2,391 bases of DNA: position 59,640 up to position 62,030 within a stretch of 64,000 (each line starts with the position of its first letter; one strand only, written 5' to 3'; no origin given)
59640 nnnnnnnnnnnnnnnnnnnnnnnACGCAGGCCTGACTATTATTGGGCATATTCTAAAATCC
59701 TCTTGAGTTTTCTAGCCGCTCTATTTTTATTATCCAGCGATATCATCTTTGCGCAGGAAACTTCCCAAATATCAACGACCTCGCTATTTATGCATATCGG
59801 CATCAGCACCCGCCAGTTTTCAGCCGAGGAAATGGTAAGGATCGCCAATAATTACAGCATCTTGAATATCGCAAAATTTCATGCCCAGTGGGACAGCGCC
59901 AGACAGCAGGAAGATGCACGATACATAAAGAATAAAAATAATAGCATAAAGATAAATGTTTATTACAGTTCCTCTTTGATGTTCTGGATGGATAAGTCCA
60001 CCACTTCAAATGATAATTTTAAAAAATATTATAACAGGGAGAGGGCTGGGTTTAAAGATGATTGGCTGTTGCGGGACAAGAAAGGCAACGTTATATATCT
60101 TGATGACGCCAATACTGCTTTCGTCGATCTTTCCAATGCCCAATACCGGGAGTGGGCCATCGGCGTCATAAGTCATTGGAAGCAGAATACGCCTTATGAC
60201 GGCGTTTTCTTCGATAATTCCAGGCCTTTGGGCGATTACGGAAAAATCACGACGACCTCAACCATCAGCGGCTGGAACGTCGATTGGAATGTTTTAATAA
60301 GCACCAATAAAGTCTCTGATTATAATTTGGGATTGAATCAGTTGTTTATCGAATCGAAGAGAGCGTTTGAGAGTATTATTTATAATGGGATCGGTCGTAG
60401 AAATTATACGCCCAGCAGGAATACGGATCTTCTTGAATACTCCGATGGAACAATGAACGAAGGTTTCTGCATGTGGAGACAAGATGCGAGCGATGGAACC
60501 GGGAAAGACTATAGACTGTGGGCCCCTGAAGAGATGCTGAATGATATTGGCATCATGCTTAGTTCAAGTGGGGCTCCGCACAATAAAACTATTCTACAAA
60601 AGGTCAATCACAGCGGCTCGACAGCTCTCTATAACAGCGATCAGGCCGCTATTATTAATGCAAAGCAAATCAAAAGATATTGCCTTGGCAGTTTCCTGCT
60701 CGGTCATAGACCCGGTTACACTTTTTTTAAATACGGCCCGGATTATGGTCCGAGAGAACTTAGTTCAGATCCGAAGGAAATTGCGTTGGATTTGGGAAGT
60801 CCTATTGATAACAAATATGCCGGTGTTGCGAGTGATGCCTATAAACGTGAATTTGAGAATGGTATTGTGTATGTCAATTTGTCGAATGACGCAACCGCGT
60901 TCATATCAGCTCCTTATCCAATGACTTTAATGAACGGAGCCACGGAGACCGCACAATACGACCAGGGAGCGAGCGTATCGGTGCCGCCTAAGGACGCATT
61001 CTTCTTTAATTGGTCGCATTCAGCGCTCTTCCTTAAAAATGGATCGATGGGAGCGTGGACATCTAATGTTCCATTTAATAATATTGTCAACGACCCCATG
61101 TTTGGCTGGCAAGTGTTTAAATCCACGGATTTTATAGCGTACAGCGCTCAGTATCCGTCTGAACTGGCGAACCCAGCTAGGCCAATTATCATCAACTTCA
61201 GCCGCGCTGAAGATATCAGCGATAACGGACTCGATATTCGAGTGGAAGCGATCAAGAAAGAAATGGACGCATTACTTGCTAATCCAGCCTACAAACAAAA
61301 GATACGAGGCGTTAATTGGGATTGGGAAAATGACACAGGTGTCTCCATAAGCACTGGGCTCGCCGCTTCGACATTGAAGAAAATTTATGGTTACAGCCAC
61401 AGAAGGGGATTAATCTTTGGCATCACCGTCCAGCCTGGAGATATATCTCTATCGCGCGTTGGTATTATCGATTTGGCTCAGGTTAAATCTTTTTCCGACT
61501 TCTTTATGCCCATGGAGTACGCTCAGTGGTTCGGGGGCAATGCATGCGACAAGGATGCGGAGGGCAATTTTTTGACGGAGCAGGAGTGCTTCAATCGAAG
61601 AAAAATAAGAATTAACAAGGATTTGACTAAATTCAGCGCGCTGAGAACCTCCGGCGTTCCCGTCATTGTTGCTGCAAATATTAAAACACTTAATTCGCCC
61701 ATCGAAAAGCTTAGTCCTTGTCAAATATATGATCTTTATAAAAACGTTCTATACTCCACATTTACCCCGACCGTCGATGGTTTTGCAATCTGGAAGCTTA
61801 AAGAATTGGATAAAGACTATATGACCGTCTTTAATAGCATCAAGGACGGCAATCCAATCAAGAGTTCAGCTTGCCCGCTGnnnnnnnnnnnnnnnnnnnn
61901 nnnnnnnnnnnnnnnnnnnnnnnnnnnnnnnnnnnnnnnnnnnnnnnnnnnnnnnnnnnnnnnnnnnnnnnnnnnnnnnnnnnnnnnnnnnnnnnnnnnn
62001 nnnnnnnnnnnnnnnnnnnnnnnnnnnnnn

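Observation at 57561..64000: Intragenic GC mosaic: about 33-40% GC catalytic modules spliced in frame to about 65% GC Ig/FN3/dockerin modules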

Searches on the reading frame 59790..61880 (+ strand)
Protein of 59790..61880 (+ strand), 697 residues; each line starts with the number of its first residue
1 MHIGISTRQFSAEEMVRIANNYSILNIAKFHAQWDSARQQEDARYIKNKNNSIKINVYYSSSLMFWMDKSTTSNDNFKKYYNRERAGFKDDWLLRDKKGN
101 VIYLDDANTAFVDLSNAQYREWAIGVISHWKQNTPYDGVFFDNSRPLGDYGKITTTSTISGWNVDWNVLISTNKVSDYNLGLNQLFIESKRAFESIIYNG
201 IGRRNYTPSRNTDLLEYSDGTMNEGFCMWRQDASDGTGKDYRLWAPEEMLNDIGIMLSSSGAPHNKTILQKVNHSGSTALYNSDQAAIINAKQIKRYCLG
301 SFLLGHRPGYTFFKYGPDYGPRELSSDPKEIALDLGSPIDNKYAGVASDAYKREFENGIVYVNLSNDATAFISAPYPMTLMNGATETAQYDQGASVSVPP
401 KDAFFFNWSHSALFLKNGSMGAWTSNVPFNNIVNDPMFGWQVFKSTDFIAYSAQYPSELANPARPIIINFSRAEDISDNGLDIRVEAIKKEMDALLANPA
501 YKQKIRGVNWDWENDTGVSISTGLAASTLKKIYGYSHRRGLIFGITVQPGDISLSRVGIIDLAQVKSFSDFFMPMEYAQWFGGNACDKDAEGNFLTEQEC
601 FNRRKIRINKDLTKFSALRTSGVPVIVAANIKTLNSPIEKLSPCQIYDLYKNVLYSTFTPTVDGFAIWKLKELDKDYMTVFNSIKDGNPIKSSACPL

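Call 24: find_homologous_proteins(query=window:59790-61880:+)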
Query window:59790-61880:+ (697 aa): 5 proteins with E <= 0.001 among 6354 candidates.
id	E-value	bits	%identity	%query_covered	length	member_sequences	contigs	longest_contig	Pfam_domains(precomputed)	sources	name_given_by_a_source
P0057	0.0e+0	1236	76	100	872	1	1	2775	PF17957.8,PF14885.13,PF19077.7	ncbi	ncbi:MAG: Ig-like domain-containing protein, partial [Thermodesulfobacteriota bacterium]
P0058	2.1e-255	867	54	98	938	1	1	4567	PF17963.8,PF05345.19,PF14885.13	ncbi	-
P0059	2.0e-27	114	28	61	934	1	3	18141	PF17963.8,PF17892.8,PF17803.8,PF14885.13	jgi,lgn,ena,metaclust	metaclust:\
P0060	8.2e-19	85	29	52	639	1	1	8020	PF03160.21,PF14885.13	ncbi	ncbi:MAG: Calx-beta domain-containing protein, partial [Cyanobacteria bacterium P01_A01_bin.17]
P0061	6.9e-9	53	30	39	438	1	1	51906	PF14885.13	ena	-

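Call 25: find_encoding_contigs(protein=P0057, flank=10000, max_places=3)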
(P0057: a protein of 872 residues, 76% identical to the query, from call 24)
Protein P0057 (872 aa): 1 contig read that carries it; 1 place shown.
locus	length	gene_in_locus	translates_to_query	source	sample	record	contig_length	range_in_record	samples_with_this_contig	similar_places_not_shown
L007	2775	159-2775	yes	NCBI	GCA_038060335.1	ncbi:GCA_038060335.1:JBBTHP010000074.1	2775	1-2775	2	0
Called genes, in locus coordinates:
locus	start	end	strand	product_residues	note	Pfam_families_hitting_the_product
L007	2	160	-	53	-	?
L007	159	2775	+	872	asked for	PF14885:GHL15, PF17957:Big_7, PF19077:Big_13 (weak)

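Call 26: find_encoding_contigs(protein=P0058, flank=10000, max_places=3)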
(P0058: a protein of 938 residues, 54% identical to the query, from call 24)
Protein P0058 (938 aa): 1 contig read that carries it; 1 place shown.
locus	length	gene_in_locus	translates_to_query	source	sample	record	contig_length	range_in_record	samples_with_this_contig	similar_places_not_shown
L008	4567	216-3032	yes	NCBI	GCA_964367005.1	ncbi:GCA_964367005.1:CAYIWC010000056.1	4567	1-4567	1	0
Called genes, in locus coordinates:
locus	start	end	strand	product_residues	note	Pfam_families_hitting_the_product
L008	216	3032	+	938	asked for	PF05345:He_PIG, PF17963:Big_9, PF14885:GHL15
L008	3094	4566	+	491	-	?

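Call 29: find_related_loci(query=A1, collection=genome_contigs, flank=10000)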
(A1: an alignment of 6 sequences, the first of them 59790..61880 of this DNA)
Query A1 (697 aa) in genome_contigs; peptide patterns used: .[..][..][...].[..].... (x = any residue, [..] = any of these).
22 stretches matched a pattern; 3 encode a relative of the query (tblastn E <= 1e-3); 3 distinct loci.
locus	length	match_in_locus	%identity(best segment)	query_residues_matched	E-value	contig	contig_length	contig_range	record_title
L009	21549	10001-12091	75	1-697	0e+0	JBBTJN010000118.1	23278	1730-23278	MAG: Elusimicrobiota bacterium isolate H52-bin097_1 H52_bin097_1_000000000118, whole genome shotgun sequence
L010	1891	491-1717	33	9-406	9e-57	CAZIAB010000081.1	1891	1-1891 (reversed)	MAG TPA_asm: uncultured archaeon isolate binchicken_co129_877 genome assembly, contig: NODE_279307_length_1891_cov_8.505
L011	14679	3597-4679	28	9-406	8e-43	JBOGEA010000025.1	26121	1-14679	MAG: Egibacteraceae bacterium isolate SE1492_metabat2.bin.13 NODE_113_length_26121_cov_2.825960, whole genome shotgun se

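Call 34: search_protein_families(library=pfam, proteins=[L009:9839-16495:+, L009:16503-19568:+, L009:13-1098:+, L009:1105-3363:-, L009:3482-4816:+, L009:4716-5717:+, L009:7500-9173:+, L009:19617-20846:-, L009:20843-21523:-], max_evalue=0.001)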
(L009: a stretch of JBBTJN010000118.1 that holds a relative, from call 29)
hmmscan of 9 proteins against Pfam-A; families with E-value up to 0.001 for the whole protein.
L009:9839-16495:+ (2219 aa): 8 families
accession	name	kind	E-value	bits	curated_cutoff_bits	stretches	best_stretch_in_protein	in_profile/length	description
PF17957.7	Big_7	-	8.3e-27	94.1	24.1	2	1507-1575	1-70/70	Bacterial Ig domain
PF14885.12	GHL15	-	9.4e-15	55.7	27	1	100-413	1-271/271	Hypothetical glycosyl hydrolase family 15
PF16656.11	Pur_ac_phosph_N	-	4.8e-14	53.1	30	2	1989-2074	9-93/93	Purple acid Phosphatase, N-terminal domain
PF00041.27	fn3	-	7.2e-11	42.6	25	0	1985-2072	5-83/84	Fibronectin type III domain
PF19077.6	Big_13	-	7.5e-11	42.9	27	2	809-842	69-102/102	Bacterial Ig-like domain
PF13750.12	Big_3_3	-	1.9e-08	34.5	27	0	803-860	3-61/157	Bacterial Ig-like domain (group 3)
PF00728.28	Glyco_hydro_20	-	1.4e-06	28.4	22.3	1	1120-1275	74-227/348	Glycosyl hydrolase family 20, catalytic domain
PF16655.11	PhoD_N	-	0.00017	22.5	30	0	1996-2058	12-79/90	PhoD-like phosphatase, N-terminal domain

L009:16503-19568:+ (1022 aa): 2 families
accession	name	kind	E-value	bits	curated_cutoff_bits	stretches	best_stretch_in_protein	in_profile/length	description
PF13385.13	Laminin_G_3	-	3.3e-26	92.7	27.6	1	725-876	1-150/151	Concanavalin A-like lectin/glucanases superfamily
PF03160.20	Calx-beta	-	7.2e-19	68.4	27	1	563-673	6-119/119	Calx-beta domain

L009:13-1098:+ (362 aa): 4 families
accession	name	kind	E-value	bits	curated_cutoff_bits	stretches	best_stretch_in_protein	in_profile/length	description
PF16363.11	GDP_Man_Dehyd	-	2.6e-153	510.7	27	1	5-335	1-332/332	GDP-mannose 4,6 dehydratase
PF01370.27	Epimerase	-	1.5e-74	250.9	20.9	1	4-249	1-238/240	NAD dependent epimerase/dehydratase family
PF04321.23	RmlD_sub_bind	-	3.6e-08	33.3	27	1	3-161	2-130/287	RmlD substrate binding domain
PF02719.21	Polysacc_synt_2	-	0.0008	19.1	20.2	0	5-116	2-115/293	Polysaccharide biosynthesis protein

L009:1105-3363:- (752 aa): 0 families

L009:3482-4816:+ (445 aa): 0 families

L009:4716-5717:+ (334 aa): 0 families

L009:7500-9173:+ (558 aa): 3 families
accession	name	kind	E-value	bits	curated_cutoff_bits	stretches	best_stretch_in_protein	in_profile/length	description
PF02540.23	NAD_synthase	-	7.2e-61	205.8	21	1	276-521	6-242/242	NAD synthase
PF00795.27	CN_hydrolase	-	2.2e-19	70.2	23.2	1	2-250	1-243/256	Carbon-nitrogen hydrolase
PF03054.22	tRNA_Me_trans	-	0.00065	19.9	20.6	0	291-368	3-90/202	tRNA methyl transferase HUP domain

L009:19617-20846:- (409 aa): 1 family
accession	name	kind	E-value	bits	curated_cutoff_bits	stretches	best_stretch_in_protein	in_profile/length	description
PF00375.23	SDF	-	6.2e-86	289.3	27.9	1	12-402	2-386/387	Sodium:dicarboxylate symporter family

L009:20843-21523:- (226 aa): 2 families
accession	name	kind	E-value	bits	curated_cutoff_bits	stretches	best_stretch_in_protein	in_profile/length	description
PF02092.22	tRNA_synt_2f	-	5.2e-18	65.7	29.2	1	1-82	458-534/536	Glycyl-tRNA synthetase beta subunit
PF05746.21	DALR_1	-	1.9e-07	31.6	22.3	1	114-209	3-99/117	DALR anticodon binding domain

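Call 78: search_dna_similar(query=window:59790-61877:+, collection=plasmids, mode=protein, max_rows=8)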
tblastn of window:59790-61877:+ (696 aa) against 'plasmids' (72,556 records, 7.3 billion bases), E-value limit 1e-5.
No match.

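Call 94: search_protein_representatives(protein=window:59790-61877:+)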
Query: 696 residues. Proteins with E-value up to 0.001 (for the whole library): 187; up to 1e-10: 128; up to 1e-30: 45. The best 150 are listed.
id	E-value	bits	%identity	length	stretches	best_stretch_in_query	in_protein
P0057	0.0e+00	1233.8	76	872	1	1-696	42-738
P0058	7.4e-256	867.1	57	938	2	3-689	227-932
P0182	3.4e-63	230.3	40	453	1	3-406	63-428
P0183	2.9e-60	220.6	50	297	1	125-406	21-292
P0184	5.4e-56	206.5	41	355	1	27-406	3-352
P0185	5.2e-53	196.7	50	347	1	6-233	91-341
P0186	8.9e-53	195.9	37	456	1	8-406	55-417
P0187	9.4e-50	185.9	37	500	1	6-406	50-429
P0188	2.7e-49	184.4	34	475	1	3-406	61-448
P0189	8.0e-46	172.9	39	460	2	7-230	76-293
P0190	1.0e-43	166.0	36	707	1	3-410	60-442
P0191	1.0e-43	166.0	37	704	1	3-406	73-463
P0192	1.2e-40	155.7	34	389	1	8-406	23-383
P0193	1.2e-39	152.5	36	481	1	6-406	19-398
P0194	1.4e-39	152.2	36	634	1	4-408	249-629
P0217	3.5e-33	131.1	40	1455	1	414-687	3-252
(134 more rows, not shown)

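Call 95: list_cluster_members(proteins=[P0058, P0182, P0183, P0184, P0185, P0186, P0187, P0188, P0189, P0217])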
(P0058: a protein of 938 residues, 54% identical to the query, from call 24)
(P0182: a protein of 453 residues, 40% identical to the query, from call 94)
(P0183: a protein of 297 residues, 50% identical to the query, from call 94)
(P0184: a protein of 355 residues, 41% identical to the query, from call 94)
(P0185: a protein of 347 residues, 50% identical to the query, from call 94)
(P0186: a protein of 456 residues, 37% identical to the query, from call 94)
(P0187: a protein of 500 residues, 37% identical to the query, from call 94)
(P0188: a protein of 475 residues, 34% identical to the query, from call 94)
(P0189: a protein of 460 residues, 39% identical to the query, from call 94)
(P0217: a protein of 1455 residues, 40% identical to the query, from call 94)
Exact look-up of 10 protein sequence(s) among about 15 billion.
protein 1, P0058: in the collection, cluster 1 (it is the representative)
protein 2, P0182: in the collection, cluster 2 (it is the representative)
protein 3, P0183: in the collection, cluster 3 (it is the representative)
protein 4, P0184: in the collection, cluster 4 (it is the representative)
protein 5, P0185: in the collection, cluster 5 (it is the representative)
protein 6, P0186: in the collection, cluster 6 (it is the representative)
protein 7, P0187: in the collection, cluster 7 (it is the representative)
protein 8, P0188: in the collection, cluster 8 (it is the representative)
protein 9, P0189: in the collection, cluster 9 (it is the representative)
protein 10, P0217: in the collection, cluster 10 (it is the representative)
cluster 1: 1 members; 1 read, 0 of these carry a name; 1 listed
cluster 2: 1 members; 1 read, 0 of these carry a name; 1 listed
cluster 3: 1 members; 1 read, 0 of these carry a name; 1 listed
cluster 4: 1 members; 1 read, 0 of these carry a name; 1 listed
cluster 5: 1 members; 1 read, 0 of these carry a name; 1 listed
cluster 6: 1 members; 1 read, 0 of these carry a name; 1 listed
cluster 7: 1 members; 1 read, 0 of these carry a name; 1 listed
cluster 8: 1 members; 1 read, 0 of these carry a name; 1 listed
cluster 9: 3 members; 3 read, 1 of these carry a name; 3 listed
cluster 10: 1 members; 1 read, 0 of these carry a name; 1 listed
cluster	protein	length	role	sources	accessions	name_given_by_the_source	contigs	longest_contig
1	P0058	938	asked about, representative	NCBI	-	-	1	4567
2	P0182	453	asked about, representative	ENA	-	-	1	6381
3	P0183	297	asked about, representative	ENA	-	-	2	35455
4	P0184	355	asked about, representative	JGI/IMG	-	-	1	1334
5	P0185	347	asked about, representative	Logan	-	-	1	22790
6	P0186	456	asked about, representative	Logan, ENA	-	-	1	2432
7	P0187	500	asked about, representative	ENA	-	-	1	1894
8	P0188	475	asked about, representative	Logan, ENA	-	-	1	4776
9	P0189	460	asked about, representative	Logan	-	-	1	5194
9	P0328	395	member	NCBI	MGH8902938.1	MAG: putative glycoside hydrolase [Egibacteraceae bacterium]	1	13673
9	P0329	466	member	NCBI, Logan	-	-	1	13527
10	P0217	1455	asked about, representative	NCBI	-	-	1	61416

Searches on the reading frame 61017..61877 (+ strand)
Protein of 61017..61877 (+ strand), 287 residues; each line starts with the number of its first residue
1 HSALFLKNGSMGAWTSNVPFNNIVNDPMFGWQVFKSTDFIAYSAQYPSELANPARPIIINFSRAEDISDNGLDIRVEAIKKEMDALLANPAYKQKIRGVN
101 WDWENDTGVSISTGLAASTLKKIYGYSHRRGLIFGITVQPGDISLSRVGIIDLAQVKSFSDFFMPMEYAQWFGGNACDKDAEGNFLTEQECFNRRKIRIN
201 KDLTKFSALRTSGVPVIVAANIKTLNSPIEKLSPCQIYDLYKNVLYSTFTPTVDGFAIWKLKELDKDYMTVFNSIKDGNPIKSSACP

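Call 79: predict_structure(alignment_id=A4)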
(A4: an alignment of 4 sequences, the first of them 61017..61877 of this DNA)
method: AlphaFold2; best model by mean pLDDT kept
length: 287 residues; sequences in the alignment: 4
mean_pLDDT: 63.3   pTM: 0.65
mean pLDDT of the five models: 63.3, 59.9, 56.1, 52.8, 38.5
residues with pLDDT >= 90: 48; 70-90: 77; 50-70: 62; < 50: 100
segments of 3 or more residues with pLDDT < 50: 1-23, 168-174, 219-287
pLDDT, mean of each block of 10 residues (from residue 1): 24 34 52 69 73 74 84 94 94 88 76 93 96 84 82 83 62 52 70 61 67 61 31 41 38 36 38 37 36
secondary structure, 60 per line:
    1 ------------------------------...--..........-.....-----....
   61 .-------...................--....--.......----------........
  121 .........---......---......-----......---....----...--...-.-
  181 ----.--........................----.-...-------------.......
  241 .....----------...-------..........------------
elements in order: E31-33 H36-45 H47-51 E57-61 H69-87 H90-93 E96-102 H113-129 E133-138 H142-147 H153-158 E162-165 H188-211 E218-220 H234-245 E256-258 H266-275

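Call 82: fold_search(model_id=the predicted structure, library=pdb)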
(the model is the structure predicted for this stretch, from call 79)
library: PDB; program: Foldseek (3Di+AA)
matches with E <= 10: 1666; with E <= 0.001: 36
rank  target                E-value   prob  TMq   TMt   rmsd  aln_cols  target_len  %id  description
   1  5jh8                  9.6e-06  1.00  0.37  0.34   6.2       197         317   15  Crystal structure of chitinase from Chromobacterium violaceum ATCC 12472 (released 2016-05-25)
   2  6kxl_A                5.4e-05  1.00  0.35  0.29   6.8       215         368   15  Crystal structure of the catalytic domain of Chitiniphilus shinanonensis chitinase ChiL (CsChiL) complexed with N,N'-d (released 2020-09-16)
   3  2xuc_C                6.1e-05  1.00  0.47  0.47   6.0       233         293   15  Natural product-guided discovery of a fungal chitinase inhibitor (released 2010-10-27)
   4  6jm8_A                6.1e-05  1.00  0.37  0.30   6.4       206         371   16  Crystal structure of Ostrinia furnacalis Group IV chitinase (released 2020-03-11)
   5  2esc_A                7.7e-05  1.00  0.38  0.31   6.8       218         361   13  Crystal structure of a 40 KDa protective signalling protein from Bovine (SPC-40) at 2.1 A resolution (released 2005-12-20)
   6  9fbp_A                1.1e-04  1.00  0.44  0.36   6.6       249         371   14  Deletion mutant MmChi60 (released 2025-05-28)
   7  8hw7_A                1.2e-04  1.00  0.34  0.31   8.6       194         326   11  Crystal structure of Heterodera glycines chitinase 2 D129A/E131A mutant in complex with chitopentaose (released 2024-06-05)
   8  8c6z                  1.3e-04  1.00  0.38  0.21   6.5       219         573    9  necrotic enteritis associated Clostridium p. chitinase F8UNI4 in complex with inhibitor bisdionin C (released 2023-05-31)
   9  8hw6                  1.3e-04  1.00  0.46  0.42   8.8       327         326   12  Crystal structure of Heterodera glycines chitinase 2 (released 2024-06-05)
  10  1tfv_A                1.5e-04  1.00  0.38  0.32   6.5       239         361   12  CRYSTAL STRUCTURE OF A BUFFALO SIGNALING GLYCOPROTEIN (SPB-40) SECRETED DURING INVOLUTION (released 2004-07-13)
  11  3o6c                  1.7e-04  1.00  0.42  0.46   6.4       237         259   10  Pyridoxal phosphate biosynthetic protein PdxJ from Campylobacter jejuni (released 2010-08-11)
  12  4s3j_A                1.8e-04  1.00  0.40  0.28   6.1       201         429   11  Crystal structure of the Bacillus cereus spore cortex-lytic enzyme SleL (released 2015-08-19)
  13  3cz8_A                1.9e-04  1.00  0.37  0.35   6.4       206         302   11  Crystal structure of putative sporulation-specific glycosylase ydhD from Bacillus subtilis (released 2008-05-27)
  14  6kst_A                1.9e-04  1.00  0.35  0.29   6.5       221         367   14  Crystal structure of the catalytic domain of chitinase ChiL from Chitiniphilus shinanonensis (CsChiL) (released 2020-08-26)
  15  8hw8_A                2.1e-04  1.00  0.35  0.31   8.6       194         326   12  Crystal structure of Heterodera glycines chitinase 2 D129A/E131A mutant in complex with nodulation factor SmNF-V (C16: (released 2024-06-05)
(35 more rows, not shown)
